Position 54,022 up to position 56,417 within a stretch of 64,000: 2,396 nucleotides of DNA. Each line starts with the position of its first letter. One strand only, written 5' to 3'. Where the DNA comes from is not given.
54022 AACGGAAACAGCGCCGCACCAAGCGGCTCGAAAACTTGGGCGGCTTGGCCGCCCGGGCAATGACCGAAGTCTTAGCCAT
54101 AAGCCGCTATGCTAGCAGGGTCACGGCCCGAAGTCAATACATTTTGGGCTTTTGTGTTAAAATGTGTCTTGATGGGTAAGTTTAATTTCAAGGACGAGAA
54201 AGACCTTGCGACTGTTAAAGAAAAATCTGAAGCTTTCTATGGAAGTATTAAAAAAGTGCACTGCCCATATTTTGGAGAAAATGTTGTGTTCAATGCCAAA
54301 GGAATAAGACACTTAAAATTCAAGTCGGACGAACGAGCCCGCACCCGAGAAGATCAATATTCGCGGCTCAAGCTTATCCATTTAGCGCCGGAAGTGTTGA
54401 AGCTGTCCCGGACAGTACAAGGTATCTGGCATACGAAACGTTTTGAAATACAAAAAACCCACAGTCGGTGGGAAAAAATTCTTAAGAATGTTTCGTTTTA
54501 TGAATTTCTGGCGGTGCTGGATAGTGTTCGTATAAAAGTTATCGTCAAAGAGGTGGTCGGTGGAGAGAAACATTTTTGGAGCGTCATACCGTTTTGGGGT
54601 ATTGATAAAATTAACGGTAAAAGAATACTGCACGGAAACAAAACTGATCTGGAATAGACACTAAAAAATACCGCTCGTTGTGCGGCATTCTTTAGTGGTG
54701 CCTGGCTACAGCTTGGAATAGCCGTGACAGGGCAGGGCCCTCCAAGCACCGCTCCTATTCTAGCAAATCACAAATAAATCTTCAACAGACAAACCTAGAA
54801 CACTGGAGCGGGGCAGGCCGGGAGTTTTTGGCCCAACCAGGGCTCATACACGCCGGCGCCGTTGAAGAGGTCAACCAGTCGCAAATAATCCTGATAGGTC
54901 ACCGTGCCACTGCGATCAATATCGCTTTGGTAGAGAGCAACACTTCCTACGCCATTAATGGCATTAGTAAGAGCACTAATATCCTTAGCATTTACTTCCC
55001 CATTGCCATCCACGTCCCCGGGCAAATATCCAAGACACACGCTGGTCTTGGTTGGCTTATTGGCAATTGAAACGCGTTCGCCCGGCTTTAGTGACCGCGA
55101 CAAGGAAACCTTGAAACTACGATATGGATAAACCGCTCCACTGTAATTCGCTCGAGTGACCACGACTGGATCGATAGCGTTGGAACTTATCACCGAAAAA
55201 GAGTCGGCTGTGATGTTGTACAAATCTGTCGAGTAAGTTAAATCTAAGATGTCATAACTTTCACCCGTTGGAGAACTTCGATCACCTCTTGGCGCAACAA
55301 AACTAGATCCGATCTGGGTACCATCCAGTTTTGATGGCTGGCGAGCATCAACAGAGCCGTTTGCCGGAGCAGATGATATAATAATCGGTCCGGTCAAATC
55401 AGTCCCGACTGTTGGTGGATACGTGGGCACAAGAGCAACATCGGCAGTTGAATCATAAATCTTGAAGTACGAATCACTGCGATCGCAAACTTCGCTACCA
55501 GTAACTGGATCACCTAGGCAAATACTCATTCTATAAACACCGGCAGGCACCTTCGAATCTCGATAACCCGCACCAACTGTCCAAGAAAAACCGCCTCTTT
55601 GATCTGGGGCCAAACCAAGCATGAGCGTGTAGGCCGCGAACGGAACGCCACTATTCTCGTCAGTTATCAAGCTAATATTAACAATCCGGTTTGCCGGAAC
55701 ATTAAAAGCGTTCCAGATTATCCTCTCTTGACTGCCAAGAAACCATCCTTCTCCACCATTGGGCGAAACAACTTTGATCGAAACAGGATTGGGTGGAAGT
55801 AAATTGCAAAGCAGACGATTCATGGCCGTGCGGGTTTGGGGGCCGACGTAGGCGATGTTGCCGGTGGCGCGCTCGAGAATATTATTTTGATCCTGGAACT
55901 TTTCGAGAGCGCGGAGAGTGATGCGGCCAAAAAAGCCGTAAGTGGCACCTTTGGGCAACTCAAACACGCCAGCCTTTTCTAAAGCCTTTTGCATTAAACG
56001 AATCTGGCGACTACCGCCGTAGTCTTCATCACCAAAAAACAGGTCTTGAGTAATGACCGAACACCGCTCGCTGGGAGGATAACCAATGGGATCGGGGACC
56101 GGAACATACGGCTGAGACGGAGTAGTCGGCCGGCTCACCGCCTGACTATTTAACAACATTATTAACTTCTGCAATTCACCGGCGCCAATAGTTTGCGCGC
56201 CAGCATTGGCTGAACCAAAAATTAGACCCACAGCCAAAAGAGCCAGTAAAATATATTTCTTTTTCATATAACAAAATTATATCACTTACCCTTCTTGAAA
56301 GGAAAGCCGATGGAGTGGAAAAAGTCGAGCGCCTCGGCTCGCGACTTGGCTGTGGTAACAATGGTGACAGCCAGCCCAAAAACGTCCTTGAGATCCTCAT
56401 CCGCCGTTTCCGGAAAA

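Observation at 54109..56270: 2.2-kb insertion splitting the conserved rplE-rpsZ junction of the spc operon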

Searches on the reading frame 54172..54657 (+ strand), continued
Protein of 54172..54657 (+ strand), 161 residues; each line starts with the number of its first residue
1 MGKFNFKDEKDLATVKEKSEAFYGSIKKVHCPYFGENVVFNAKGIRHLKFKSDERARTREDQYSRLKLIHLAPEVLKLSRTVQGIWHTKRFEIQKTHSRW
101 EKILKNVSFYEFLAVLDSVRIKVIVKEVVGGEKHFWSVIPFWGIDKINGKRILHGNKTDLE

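Call 38: find_encoding_contigs(protein=P0139, flank=1500, max_places=4)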
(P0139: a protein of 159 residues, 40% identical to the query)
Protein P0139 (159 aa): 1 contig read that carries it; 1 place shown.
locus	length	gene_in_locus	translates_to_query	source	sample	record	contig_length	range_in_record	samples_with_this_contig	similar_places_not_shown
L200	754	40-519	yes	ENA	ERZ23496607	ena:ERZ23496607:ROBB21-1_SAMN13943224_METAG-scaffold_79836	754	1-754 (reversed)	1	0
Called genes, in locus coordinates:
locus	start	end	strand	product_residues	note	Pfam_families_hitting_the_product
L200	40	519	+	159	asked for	-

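Call 44: find_related_loci(query=A1, collection=viral_contigs, flank=4000)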
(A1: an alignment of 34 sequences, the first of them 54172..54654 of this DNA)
Query A1 (161 aa) in viral_contigs; peptide patterns used: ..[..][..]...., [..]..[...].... (x = any residue, [..] = any of these).
31 stretches matched a pattern, but none encodes a relative of the query by tblastn (E <= 1e-3).

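Call 49: find_encoding_contigs(protein=P0183, flank=2500, max_places=3)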
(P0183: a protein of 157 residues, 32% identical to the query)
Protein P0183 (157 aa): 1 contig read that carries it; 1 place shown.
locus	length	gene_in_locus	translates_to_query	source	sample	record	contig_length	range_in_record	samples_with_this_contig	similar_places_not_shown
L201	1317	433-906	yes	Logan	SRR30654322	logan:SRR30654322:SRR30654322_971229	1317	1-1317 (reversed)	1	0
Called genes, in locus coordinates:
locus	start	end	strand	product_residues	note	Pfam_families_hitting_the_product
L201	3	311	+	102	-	?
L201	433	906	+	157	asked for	-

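Call 50: find_encoding_contigs(protein=P0146, flank=2500, max_places=3)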
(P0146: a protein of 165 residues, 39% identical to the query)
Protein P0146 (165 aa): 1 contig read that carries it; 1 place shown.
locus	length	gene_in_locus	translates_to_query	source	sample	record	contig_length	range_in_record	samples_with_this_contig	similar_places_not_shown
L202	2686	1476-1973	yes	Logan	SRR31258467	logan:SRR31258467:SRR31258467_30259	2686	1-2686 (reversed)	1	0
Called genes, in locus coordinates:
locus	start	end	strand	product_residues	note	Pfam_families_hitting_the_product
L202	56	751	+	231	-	PF01786:AOX (weak)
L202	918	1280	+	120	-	PF00076:RRM_1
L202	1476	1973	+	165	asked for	-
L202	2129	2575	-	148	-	PF07098:DUF1360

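Call 51: find_encoding_contigs(protein=P0228, flank=2500, max_places=3)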
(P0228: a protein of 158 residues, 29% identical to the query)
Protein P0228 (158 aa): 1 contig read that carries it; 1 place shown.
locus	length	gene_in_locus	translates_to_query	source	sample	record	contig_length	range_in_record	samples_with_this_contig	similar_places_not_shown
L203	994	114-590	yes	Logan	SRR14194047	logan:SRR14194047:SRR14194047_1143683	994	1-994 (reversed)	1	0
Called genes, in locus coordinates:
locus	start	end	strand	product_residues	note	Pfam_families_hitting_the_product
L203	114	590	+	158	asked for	-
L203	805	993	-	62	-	?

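Call 66: search_dna_similar(query=window:54172-54654:+, collection=phages, mode=protein, max_evalue=0.001, max_rows=10)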
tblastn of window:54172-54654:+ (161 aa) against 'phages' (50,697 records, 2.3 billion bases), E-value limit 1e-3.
No match.

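Call 67: search_dna_similar(query=window:54172-54654:+, collection=plasmids, mode=protein, max_evalue=0.001, max_rows=10)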
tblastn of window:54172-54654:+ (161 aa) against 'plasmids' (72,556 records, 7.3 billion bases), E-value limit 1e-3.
No match.

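Call 75: fold_search(model_id=the predicted structure, library=viral)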
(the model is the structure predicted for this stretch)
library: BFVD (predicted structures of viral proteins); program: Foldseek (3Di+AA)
matches with E <= 10: 541; with E <= 0.001: 0
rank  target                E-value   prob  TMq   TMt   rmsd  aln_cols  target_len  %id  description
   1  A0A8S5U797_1          5.1e-02  0.97  0.45  0.08   5.8       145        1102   11  Large polyvalent protein-associated domain 3 (Fragment) [Podoviridae sp. ctngc57]
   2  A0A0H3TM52            8.7e-02  0.51  0.23  0.20   9.9       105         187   14  (no name in the UniProt tables at hand)
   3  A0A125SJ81            1.2e-01  0.10  0.18  0.18  18.3       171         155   13  (no name in the UniProt tables at hand)
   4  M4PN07                1.8e-01  0.14  0.12  0.15  11.4        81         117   12  Uncharacterized protein [Sulfitobacter phage phiCB2047-B]
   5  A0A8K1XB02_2          1.9e-01  0.23  0.17  0.04  18.6        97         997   10  (no name in the UniProt tables at hand)
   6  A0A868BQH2            2.2e-01  0.25  0.23  0.20  11.8       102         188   13  (no name in the UniProt tables at hand)
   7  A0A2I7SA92            2.7e-01  0.30  0.19  0.17  11.5        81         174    9  (no name in the UniProt tables at hand)
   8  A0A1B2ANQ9            2.7e-01  0.18  0.27  0.11  17.5       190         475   10  (no name in the UniProt tables at hand)
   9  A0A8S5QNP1            3.2e-01  0.90  0.48  0.39   6.3       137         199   14  Large polyvalent protein-associated domain 3 [Siphoviridae sp. ctJ3t72]
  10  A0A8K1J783            3.2e-01  0.08  0.15  0.08  14.2       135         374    9  RNA-directed RNA polymerase catalytic subunit (Fragment) [Orthomyxoviridae sp.]
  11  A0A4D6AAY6            3.2e-01  0.04  0.11  0.10  18.9       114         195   16  (no name in the UniProt tables at hand)
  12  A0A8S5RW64            3.4e-01  0.10  0.19  0.14  17.6       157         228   12  Uncharacterized protein [Siphoviridae sp. ctHip2]
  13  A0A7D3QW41            3.4e-01  0.08  0.18  0.14  16.9       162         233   12  Uncharacterized protein [Fadolivirus FV1/VV64]
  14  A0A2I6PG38            4.1e-01  0.28  0.21  0.09   6.6        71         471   14  (no name in the UniProt tables at hand)
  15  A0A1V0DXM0            4.8e-01  0.35  0.20  0.39   8.7        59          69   20  DUF7202 domain-containing protein [Yersinia phage fHe-Yen9-01]
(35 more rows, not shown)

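Call 87: search_protein_families(library=pfam, proteins=[P0230, P0244, P0254, P0221, P0135, P0122, P0152, P0246, P0183, P0228], max_evalue=0.01)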
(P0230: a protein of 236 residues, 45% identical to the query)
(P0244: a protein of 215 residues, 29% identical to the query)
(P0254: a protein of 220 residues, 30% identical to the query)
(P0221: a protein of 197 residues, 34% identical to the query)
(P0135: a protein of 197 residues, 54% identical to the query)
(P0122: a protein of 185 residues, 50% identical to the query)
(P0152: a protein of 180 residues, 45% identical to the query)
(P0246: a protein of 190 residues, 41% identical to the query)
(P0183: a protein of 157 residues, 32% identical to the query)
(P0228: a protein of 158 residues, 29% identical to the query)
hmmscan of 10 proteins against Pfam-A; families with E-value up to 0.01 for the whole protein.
P0230 (236 aa): 0 families

P0244 (215 aa): 1 family
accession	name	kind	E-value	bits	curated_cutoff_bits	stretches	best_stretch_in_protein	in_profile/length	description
PF18798.6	LPD3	-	7.8e-05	23.3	27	1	64-187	3-114/114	Large polyvalent protein-associated domain 3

P0254 (220 aa): 0 families

P0221 (197 aa): 1 family
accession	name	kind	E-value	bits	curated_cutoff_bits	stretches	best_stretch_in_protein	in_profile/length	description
PF18798.6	LPD3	-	4.9e-05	23.9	27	1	42-166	2-112/114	Large polyvalent protein-associated domain 3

P0135 (197 aa): 0 families

P0122 (185 aa): 0 families

P0152 (180 aa): 0 families

P0246 (190 aa): 0 families

P0183 (157 aa): 0 families

P0228 (158 aa): 1 family
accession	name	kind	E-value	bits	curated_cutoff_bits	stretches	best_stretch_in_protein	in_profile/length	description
PF18798.6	LPD3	-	0.0012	19.4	27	1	9-126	4-110/114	Large polyvalent protein-associated domain 3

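Call 88: search_protein_families(library=pfam, alignment_id=A1, max_evalue=0.01)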
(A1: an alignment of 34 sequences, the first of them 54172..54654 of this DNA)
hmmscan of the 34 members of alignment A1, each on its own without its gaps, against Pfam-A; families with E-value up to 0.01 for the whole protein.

A. member 1, window:54172-54654:+ (161 aa): 0 families

B. families by the number of members that match (of 34 scanned): 1 family
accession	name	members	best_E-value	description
PF18798.6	LPD3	24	2.7e-06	Large polyvalent protein-associated domain 3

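Call 95: find_encoding_contigs(protein=P0190, flank=2500, max_places=3)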
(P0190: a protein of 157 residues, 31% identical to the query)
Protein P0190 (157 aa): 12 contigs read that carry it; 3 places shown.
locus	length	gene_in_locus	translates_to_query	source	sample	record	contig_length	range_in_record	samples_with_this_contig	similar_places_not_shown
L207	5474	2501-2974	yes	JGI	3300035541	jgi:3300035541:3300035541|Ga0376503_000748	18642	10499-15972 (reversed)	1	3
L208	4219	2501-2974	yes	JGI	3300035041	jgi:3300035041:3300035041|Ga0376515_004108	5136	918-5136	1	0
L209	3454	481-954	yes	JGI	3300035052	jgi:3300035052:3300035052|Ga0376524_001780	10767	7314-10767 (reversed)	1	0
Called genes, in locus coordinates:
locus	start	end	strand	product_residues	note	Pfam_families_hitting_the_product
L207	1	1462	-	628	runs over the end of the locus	PF00270:DEAD (weak), PF04851:ResIII, PF17757:UvrB_inter, PF27431:UvrB_3rd, PF00271:Helicase_C, PF12344:UvrB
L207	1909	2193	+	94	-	-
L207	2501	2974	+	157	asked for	-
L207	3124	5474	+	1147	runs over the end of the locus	PF00932:LTD, PF18911:PKD_4, PF00801:PKD, PF00932:LTD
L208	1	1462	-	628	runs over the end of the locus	PF00270:DEAD (weak), PF04851:ResIII, PF17757:UvrB_inter, PF27431:UvrB_3rd, PF00271:Helicase_C, PF12344:UvrB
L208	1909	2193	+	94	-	-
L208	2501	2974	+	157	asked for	-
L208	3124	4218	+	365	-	?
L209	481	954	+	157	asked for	-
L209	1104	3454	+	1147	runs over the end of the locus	PF00932:LTD, PF18911:PKD_4, PF00801:PKD, PF00932:LTD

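Call 96: find_encoding_contigs(protein=P0265, flank=2500, max_places=3)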
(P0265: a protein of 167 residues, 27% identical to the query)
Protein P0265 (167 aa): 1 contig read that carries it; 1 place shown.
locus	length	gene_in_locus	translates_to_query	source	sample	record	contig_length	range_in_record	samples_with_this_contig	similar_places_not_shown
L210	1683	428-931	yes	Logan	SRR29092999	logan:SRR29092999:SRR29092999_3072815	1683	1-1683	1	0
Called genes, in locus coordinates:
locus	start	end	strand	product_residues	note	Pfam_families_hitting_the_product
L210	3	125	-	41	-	?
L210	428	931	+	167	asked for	-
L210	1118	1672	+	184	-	PF12773:DZR (weak), PF13248:Zn_ribbon_3 (faint), PF24463:DUF7577 (weak), PF13240:Zn_Ribbon_1 (weak)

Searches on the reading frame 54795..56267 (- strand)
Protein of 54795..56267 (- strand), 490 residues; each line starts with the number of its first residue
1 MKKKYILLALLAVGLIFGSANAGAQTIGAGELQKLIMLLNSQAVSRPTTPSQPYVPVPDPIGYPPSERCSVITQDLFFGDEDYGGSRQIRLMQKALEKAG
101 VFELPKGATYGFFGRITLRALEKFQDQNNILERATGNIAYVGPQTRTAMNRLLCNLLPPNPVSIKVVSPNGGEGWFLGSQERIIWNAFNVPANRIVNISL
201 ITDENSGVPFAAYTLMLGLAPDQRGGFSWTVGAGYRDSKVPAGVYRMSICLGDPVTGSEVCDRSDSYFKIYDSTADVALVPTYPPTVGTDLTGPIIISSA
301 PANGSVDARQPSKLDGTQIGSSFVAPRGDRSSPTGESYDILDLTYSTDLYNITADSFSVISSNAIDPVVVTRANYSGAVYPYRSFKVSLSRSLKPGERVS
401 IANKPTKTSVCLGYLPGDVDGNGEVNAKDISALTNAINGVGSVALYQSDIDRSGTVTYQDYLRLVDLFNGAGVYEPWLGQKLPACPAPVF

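Call 3: search_protein_families(library=pfam, proteins=[window:54795-56267:-], max_evalue=0.1)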
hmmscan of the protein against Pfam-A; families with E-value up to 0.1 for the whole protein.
window:54795-56267:- (490 aa): 3 families
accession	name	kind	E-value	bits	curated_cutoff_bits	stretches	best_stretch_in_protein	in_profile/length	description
PF00404.24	Dockerin_1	-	3.9e-07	30.6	22.9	1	416-464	1-52/57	Dockerin type I domain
PF01471.23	PG_binding_1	-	5.4e-05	23.7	23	1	88-149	4-57/57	Putative peptidoglycan binding domain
PF00036.39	EF-hand_1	-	0.024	14.6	25.4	0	449-465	10-26/29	EF hand domain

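Call 4: search_protein_families(library=ncbifam, proteins=[window:54795-56267:-], max_evalue=0.1)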
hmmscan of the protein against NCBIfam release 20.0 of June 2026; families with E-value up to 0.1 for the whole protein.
window:54795-56267:- (490 aa): 1 family
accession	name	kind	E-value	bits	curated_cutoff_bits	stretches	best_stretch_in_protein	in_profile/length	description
NF049990.1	CellobisidaseCelK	equivalog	0.077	11.1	1700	0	415-464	828-878/889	cellulose 1,4-beta-cellobiosidase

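Call 7: search_protein_families(library=phrogs, proteins=[window:54795-56267:-], max_evalue=0.1)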
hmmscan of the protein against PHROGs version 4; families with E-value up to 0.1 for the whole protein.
window:54795-56267:- (490 aa): 1 family
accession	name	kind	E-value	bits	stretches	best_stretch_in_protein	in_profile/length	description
phrog_1493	-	lysis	0.00039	20.7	1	41-152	222-308/394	endolysin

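Call 8: search_protein_families(library=padloc, proteins=[window:54795-56267:-], max_evalue=0.1)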
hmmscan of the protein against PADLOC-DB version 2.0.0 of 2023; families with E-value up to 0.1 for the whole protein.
window:54795-56267:- (490 aa): 0 families

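Call 70: find_homologous_proteins(query=window:54798-56267:-, max_evalue=0.00001)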
Query window:54798-56267:- (490 aa): 8 proteins with E <= 0.00001 among 8000 candidates.
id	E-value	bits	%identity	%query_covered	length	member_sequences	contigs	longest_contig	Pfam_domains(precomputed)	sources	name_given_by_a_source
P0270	0.0e+0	1105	100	100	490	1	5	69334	PF00404.25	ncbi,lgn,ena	ncbi:MAG: dockerin type I domain-containing protein [Patescibacteria group bacterium]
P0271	8.2e-66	241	40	62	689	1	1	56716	PF00801.27,PF01471.24,PF18911.7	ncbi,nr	ncbi:MAG: peptidoglycan-binding protein [Candidatus Vogelbacteria bacterium]|nr:peptidoglycan-bindin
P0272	1.1e-31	128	31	67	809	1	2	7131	PF10342.16,PF18911.7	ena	-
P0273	1.9e-30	124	26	66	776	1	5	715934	PF00801.27,PF01471.24,PF18911.7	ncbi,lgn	-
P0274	3.2e-16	77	35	28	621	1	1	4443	PF17957.8,PF10342.16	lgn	-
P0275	5.7e-14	70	31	40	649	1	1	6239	PF00082.28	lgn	-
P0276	1.3e-13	69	33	39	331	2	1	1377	-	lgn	-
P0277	3.7e-9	54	36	29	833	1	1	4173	-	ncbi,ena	-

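Call 71: find_encoding_contigs(protein=P0270, flank=4000, max_places=6)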
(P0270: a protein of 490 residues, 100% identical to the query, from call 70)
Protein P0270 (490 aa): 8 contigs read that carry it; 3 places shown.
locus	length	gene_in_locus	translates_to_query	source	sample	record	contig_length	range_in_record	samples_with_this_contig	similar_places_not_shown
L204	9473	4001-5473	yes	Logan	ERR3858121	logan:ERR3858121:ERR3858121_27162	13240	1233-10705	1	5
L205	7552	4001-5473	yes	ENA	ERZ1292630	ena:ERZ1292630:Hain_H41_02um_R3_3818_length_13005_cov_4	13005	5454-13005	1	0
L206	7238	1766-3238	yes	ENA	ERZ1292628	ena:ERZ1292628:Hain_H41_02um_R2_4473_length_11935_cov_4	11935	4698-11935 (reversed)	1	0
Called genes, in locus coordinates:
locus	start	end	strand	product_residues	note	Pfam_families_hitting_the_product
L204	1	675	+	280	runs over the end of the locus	PF00181:Ribosomal_L2_N, PF03947:Ribosomal_L2_C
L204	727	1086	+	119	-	PF00203:Ribosomal_S19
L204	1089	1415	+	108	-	PF00237:Ribosomal_L22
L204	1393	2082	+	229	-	PF07650:KH_2, PF00189:Ribosomal_S3_C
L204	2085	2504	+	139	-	PF00252:Ribosomal_L16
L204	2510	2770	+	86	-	PF00366:Ribosomal_S17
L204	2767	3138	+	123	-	PF00238:Ribosomal_L14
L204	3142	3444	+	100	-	PF00467:KOW (faint), PF17136:ribosomal_L24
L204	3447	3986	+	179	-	PF00281:Ribosomal_L5, PF00673:Ribosomal_L5_C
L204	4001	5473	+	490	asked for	PF00404:Dockerin_1 (weak)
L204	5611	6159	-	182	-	-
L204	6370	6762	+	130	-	PF00410:Ribosomal_S8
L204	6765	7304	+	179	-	PF00347:Ribosomal_L6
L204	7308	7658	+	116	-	PF00861:Ribosomal_L18p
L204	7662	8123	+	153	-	PF00333:Ribosomal_S5, PF03719:Ribosomal_S5_C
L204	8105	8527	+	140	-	PF00828:Ribosomal_L27A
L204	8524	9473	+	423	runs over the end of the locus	PF00344:SecY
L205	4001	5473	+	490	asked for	PF00404:Dockerin_1 (weak)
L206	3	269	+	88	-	?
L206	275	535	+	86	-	PF00366:Ribosomal_S17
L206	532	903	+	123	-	PF00238:Ribosomal_L14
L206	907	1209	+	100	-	PF00467:KOW (faint), PF17136:ribosomal_L24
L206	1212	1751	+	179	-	PF00281:Ribosomal_L5, PF00673:Ribosomal_L5_C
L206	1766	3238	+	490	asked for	PF00404:Dockerin_1 (weak)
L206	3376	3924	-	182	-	-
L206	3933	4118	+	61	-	PF00253:Ribosomal_S14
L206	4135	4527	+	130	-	PF00410:Ribosomal_S8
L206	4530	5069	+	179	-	PF00347:Ribosomal_L6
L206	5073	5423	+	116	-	PF00861:Ribosomal_L18p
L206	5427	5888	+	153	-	PF00333:Ribosomal_S5, PF03719:Ribosomal_S5_C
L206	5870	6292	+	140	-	PF00828:Ribosomal_L27A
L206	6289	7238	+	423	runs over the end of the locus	PF00344:SecY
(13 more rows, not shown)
